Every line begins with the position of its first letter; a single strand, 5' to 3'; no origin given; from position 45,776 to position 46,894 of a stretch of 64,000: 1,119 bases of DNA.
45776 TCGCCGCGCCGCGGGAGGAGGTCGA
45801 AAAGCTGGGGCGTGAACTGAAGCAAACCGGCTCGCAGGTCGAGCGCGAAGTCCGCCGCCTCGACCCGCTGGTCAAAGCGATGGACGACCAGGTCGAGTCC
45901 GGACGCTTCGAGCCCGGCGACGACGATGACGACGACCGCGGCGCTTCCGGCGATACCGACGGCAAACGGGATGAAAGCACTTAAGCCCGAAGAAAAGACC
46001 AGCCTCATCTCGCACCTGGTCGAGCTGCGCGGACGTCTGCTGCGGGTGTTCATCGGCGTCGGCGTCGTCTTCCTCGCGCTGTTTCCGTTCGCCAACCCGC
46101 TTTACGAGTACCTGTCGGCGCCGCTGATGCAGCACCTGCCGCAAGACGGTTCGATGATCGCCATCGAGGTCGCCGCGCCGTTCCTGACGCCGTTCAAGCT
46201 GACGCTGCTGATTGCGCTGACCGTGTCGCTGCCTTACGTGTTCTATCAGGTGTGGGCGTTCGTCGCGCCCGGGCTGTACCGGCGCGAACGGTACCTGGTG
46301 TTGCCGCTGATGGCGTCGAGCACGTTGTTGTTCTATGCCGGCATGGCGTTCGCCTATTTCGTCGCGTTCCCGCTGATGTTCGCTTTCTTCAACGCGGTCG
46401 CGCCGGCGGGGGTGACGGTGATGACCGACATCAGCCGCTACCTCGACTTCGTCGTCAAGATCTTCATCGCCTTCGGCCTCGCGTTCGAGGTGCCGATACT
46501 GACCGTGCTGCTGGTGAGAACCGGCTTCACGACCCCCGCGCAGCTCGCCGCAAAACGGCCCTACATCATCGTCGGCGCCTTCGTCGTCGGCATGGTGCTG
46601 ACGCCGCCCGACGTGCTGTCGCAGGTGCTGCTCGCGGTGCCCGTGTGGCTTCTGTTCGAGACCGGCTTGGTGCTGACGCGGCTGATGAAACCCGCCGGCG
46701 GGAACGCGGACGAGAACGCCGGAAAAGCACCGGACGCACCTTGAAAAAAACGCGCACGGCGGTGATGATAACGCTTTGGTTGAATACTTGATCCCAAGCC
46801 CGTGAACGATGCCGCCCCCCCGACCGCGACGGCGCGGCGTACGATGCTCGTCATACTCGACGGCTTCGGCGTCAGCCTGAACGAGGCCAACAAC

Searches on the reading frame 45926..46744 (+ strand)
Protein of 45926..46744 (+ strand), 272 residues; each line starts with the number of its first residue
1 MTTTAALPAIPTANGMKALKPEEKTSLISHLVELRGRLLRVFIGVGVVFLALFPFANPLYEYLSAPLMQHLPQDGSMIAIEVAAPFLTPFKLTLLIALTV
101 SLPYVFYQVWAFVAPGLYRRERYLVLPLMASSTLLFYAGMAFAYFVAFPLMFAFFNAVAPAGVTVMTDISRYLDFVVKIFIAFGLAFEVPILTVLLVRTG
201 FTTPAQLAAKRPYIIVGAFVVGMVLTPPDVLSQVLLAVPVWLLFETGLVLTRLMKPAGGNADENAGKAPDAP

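Call 47: search_protein_families(library=padloc, proteins=[L090:11900-13090:+, L090:13348-15147:+, L090:15818-16465:+, L090:16482-17537:+, L090:17846-18937:+], max_evalue=0.001)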
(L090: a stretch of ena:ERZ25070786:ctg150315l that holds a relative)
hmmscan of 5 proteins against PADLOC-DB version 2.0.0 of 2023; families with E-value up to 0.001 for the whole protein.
L090:11900-13090:+ (396 aa): 7 families
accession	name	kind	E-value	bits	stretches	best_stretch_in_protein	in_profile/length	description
PDLC03963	SoFic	-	4.8e-121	402.5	1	24-388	5-359/361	-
PDLC04836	PDC-S04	-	5.1e-20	69.7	1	83-274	32-215/244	-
PDLC04837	PDC-S04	-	2.4e-19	67.6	1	84-273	33-210/234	-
PDLC04966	PDC-S24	-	1.4e-18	65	1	132-271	229-368/497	-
PDLC04840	PDC-S04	-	2.9e-18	64.4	1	81-245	16-179/227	-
PDLC04839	PDC-S04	-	2.2e-14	51.6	1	84-270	8-185/205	-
PDLC04838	PDC-S04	-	2.8e-06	25.2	1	197-244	119-166/209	-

L090:13348-15147:+ (599 aa): 12 families
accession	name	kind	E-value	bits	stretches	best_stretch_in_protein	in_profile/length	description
PDLC04151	HEC-05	-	2e-31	107.4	3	10-61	25-76/600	-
PDLC04709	PDC-M55C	-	1.2e-15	55.2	1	13-95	17-109/554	-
PDLC04150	HEC-05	-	3e-15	54.1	1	13-61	10-58/583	-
PDLC04153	HEC-05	-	1e-10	38.5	1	20-61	16-57/621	-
PDLC04152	HEC-05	-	4.2e-10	36.8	1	166-220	209-264/566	-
PDLC02693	Orf5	-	1.4e-06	25.6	1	26-213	10-206/543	Orf5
PDLC04157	HEC-06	-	4.8e-06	23.4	1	13-90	11-86/558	-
PDLC03877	NsnA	-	2.2e-05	21.9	1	12-211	52-193/385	-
PDLC02686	Orf5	-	9e-05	19.1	0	25-94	21-94/566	Orf5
PDLC02792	SspE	-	0.00011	18.7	0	22-52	21-51/771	SspE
PDLC04027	PD-T4-2_A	-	0.00016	18.9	1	24-95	51-114/363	-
PDLC02695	Orf5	-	0.00048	16.6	0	23-93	18-95/601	Orf5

L090:15818-16465:+ (215 aa): 1 family
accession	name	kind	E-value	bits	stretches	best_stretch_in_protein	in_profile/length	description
PDLC02991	DarT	-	3.8e-63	210.9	1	1-215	3-196/196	-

L090:16482-17537:+ (351 aa): 1 family
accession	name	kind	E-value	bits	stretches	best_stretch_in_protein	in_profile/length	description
PDLC02990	DarG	-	1.6e-140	466.3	1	1-343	1-328/329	-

L090:17846-18937:+ (363 aa): 18 families
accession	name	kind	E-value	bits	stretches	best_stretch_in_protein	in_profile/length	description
PDLC03949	RmrA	-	7.8e-52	174.3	1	4-308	5-297/363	-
PDLC03944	RmrA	-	9.4e-45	151.3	1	3-301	8-308/384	-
PDLC03947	RmrA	-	7.4e-44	148.1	1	2-302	12-316/383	-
PDLC03954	RmrA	-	7.9e-43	144.8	1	3-301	12-315/380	-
PDLC03946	RmrA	-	2.6e-39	133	1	4-308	5-299/357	-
PDLC03951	RmrA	-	2.4e-37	126.8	1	3-321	10-325/400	-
PDLC03948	RmrA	-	1.4e-36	124.3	1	3-349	10-357/397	-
PDLC03952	RmrA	-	3e-36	123.1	1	4-355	25-378/395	-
PDLC03955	RmrA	-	4.3e-36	122.9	1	4-306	23-318/371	-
PDLC03953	RmrA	-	3.3e-34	116.7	1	2-308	6-315/373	-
PDLC03956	RmrA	-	5e-32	109.4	1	4-302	11-312/399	-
PDLC03943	RmrA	-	5.3e-31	106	1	3-295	4-290/370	-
PDLC03945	RmrA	-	1.4e-27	94.9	1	2-301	3-318/394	-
PDLC03950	RmrA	-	1.3e-24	84.9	1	4-308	5-310/369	-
PDLC04141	capP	-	2.7e-12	44.7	1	128-278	3-154/242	capP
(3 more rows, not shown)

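Call 57: search_protein_families(library=pfam, proteins=[L090:18921-19169:+, L092:11946-12545:+, L092:12597-13193:+, L090:15144-15497:+, L090:17583-17807:+], max_evalue=0.01)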
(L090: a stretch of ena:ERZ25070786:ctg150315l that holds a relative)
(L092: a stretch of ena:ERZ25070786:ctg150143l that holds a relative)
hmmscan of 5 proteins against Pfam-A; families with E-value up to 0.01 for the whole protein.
L090:18921-19169:+ (82 aa): 0 families

L092:11946-12545:+ (199 aa): 0 families

L092:12597-13193:+ (198 aa): 0 families

L090:15144-15497:+ (117 aa): 0 families

L090:17583-17807:+ (74 aa): 0 families

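Call 58: search_protein_families(library=ncbifam, proteins=[L090:18921-19169:+], max_evalue=0.01)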
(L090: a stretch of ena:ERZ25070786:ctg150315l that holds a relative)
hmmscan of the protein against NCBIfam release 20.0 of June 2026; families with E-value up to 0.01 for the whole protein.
L090:18921-19169:+ (82 aa): 0 families
